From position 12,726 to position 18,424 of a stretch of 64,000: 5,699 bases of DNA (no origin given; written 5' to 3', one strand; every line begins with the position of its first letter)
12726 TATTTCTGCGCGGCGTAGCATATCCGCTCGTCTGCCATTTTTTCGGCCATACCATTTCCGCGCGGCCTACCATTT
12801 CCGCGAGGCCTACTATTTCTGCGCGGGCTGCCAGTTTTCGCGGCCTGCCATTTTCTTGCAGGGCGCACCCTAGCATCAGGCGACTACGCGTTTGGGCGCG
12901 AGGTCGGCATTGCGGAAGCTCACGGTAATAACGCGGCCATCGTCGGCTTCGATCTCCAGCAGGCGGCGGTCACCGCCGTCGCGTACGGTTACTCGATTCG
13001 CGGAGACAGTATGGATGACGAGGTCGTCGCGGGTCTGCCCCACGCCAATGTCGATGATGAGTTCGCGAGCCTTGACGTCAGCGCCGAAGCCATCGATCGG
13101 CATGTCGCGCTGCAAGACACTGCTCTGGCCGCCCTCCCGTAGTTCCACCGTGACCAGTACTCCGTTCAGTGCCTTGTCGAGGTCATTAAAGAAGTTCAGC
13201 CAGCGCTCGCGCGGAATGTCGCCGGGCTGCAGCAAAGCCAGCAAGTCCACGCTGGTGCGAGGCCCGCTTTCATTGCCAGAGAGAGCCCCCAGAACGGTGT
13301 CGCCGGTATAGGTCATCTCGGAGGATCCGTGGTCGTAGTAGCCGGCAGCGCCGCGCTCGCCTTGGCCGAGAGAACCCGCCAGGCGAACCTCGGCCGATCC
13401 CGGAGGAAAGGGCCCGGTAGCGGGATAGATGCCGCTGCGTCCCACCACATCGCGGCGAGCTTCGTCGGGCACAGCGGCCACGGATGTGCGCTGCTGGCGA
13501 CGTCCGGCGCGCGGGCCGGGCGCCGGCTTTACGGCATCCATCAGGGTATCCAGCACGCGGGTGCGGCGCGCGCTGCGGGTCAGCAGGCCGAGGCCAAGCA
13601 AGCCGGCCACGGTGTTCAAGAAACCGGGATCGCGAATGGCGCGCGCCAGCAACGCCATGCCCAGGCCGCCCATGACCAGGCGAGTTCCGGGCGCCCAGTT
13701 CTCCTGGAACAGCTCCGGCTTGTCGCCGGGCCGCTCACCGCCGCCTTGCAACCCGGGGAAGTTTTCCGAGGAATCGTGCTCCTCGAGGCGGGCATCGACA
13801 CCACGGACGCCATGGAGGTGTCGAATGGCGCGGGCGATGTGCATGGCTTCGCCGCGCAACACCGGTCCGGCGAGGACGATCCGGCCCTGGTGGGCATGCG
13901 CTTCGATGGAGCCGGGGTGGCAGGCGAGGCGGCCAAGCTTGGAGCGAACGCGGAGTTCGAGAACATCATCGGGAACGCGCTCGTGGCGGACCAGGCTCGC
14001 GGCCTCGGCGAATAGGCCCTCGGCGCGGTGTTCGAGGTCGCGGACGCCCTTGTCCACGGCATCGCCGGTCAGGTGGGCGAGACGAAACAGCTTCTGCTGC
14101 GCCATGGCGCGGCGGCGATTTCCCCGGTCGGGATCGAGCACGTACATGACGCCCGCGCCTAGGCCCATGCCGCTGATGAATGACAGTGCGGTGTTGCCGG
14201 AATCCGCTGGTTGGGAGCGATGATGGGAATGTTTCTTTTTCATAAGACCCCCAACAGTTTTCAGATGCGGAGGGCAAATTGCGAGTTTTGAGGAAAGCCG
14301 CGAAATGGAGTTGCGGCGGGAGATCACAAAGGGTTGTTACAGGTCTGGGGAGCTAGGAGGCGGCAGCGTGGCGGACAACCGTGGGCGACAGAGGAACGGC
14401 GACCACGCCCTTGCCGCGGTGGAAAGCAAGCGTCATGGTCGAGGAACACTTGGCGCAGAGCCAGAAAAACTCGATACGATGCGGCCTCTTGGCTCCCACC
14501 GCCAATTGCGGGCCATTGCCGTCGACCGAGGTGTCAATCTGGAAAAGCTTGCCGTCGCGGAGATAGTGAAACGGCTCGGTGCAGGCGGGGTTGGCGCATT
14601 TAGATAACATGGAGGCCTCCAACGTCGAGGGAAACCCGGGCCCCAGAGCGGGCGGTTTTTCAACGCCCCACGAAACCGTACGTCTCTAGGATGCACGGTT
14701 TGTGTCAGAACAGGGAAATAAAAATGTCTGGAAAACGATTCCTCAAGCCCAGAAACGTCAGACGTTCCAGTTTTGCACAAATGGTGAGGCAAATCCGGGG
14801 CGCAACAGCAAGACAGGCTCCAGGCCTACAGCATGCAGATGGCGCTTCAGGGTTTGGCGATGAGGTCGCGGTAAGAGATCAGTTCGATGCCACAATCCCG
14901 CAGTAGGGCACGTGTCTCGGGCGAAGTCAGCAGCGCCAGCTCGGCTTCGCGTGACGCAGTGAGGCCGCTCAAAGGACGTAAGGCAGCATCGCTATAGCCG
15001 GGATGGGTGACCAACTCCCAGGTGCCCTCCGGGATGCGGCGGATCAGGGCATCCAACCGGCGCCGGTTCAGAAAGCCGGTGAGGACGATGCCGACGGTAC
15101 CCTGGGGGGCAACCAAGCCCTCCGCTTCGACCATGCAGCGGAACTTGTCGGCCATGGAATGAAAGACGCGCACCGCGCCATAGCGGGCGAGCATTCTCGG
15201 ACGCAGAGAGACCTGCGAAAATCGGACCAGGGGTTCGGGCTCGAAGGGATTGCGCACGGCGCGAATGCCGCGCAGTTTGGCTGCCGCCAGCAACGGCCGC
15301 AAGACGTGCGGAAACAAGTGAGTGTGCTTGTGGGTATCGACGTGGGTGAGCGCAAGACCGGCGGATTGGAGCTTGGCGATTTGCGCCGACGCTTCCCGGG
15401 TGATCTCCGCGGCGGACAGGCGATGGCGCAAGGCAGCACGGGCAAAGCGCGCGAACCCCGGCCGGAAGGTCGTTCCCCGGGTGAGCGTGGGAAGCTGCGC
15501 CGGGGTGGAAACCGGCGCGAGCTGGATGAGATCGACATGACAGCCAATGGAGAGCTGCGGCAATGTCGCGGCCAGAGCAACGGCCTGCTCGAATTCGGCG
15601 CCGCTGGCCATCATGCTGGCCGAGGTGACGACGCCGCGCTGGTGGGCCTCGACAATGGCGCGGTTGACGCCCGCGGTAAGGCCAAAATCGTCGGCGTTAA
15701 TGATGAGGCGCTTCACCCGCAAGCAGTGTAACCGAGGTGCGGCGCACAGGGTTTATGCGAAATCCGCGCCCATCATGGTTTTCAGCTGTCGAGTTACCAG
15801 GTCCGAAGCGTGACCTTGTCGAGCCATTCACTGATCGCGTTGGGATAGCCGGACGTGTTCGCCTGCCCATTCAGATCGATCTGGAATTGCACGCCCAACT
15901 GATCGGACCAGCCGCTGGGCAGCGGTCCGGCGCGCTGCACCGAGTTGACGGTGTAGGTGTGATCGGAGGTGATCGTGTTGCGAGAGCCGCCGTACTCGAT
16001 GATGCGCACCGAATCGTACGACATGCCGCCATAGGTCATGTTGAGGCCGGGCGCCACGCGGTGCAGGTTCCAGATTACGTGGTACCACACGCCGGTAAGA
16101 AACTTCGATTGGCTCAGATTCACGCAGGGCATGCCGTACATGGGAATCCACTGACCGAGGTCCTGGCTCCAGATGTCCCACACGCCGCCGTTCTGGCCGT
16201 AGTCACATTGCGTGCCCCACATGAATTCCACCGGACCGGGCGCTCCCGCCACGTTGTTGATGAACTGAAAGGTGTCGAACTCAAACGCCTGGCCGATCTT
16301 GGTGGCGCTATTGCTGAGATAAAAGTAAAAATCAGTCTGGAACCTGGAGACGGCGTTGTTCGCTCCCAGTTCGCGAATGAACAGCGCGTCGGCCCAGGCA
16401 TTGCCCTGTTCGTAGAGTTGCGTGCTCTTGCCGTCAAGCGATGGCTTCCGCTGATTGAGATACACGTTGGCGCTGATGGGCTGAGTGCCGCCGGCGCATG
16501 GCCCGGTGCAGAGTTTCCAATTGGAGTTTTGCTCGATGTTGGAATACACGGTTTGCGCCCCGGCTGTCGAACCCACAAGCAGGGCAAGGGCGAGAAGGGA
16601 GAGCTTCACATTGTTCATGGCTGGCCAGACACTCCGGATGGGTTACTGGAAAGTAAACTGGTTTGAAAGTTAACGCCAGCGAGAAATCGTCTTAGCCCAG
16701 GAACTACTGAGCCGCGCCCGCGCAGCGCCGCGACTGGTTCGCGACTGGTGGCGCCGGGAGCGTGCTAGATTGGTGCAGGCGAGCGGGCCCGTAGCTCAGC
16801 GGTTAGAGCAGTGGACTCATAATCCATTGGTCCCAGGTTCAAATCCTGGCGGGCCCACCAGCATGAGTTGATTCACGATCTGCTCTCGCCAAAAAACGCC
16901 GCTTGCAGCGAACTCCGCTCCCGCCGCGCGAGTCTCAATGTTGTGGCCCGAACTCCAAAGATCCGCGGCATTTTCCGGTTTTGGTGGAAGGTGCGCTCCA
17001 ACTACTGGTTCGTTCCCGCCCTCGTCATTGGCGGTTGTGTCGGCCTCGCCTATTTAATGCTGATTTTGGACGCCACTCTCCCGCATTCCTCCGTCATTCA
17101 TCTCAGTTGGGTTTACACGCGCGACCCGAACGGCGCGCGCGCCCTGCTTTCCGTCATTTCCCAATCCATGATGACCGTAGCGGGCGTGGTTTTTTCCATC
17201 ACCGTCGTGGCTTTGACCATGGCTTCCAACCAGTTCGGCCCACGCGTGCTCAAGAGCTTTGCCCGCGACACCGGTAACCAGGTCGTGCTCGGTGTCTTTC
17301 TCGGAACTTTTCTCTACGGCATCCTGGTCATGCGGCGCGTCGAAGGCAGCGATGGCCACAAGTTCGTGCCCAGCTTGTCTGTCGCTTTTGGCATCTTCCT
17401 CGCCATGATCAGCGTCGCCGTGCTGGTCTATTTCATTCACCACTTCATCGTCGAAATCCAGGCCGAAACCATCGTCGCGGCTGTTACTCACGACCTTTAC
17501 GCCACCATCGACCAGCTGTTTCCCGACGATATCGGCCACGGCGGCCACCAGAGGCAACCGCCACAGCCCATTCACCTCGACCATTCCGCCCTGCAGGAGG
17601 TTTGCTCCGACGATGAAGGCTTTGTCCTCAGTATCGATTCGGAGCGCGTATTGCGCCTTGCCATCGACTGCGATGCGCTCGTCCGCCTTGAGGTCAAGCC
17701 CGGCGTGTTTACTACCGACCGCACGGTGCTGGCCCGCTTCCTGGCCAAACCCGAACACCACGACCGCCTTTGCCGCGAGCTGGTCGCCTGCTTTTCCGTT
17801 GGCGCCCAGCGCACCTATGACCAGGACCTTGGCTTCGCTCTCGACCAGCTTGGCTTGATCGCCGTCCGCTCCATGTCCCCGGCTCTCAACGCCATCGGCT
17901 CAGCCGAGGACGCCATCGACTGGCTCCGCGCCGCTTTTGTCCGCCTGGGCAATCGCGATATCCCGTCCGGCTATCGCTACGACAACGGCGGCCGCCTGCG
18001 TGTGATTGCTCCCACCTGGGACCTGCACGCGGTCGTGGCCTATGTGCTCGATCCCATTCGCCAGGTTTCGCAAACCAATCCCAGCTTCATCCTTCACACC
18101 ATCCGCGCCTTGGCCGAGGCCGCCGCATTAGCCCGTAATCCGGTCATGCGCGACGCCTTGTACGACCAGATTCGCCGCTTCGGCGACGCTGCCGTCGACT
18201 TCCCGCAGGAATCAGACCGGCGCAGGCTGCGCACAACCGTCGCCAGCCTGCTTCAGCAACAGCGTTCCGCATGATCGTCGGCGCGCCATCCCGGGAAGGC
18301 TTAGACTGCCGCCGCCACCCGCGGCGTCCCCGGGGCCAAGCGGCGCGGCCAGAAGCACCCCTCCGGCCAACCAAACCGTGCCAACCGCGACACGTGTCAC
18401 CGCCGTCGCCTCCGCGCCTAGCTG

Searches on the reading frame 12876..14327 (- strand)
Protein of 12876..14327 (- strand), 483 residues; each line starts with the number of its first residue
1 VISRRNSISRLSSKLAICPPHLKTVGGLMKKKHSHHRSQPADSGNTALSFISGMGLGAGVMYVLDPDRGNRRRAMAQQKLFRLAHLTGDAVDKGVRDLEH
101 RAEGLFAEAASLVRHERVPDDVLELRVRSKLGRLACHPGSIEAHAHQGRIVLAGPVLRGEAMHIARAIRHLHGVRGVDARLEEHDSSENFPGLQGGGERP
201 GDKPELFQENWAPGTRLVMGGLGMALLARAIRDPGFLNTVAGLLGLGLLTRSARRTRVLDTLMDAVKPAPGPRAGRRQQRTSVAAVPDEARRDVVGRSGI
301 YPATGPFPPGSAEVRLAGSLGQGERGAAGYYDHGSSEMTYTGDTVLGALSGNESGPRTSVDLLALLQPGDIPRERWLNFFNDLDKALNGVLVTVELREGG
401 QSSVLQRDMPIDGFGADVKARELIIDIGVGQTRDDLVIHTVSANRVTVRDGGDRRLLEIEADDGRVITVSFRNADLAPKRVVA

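Call 11: search_protein_families(library=pfam, proteins=[window:12876-14327:-], max_evalue=0.001)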
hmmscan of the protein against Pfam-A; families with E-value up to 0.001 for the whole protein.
window:12876-14327:- (483 aa): 1 family
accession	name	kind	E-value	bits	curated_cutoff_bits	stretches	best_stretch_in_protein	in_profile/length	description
PF17269.7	DUF5335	-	0.00031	20.9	27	1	370-478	4-108/110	Family of unknown function (DUF5335)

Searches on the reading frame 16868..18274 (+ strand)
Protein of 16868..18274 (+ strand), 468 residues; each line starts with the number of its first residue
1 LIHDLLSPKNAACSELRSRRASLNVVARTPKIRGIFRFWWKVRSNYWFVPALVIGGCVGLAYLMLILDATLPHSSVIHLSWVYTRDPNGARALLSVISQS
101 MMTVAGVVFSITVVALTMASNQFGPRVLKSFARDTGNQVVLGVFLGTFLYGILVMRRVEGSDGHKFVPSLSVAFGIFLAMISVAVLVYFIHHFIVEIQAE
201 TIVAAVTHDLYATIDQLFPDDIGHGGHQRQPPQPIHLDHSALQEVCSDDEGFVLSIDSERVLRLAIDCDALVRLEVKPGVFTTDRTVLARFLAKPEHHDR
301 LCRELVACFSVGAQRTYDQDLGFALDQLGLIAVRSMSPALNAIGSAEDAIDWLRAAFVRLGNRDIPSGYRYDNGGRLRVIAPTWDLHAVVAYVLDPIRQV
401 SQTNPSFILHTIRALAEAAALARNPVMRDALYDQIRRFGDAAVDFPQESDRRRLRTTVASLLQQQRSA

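Call 11: search_protein_families(library=pfam, proteins=[window:16868-18274:+], max_evalue=0.001)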
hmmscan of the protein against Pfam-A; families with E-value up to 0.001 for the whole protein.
window:16868-18274:+ (468 aa): 1 family
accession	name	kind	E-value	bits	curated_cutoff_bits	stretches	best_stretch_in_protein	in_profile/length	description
PF10011.15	DUF2254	-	4.8e-102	341.9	28.8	1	43-416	1-367/368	Predicted membrane protein (DUF2254)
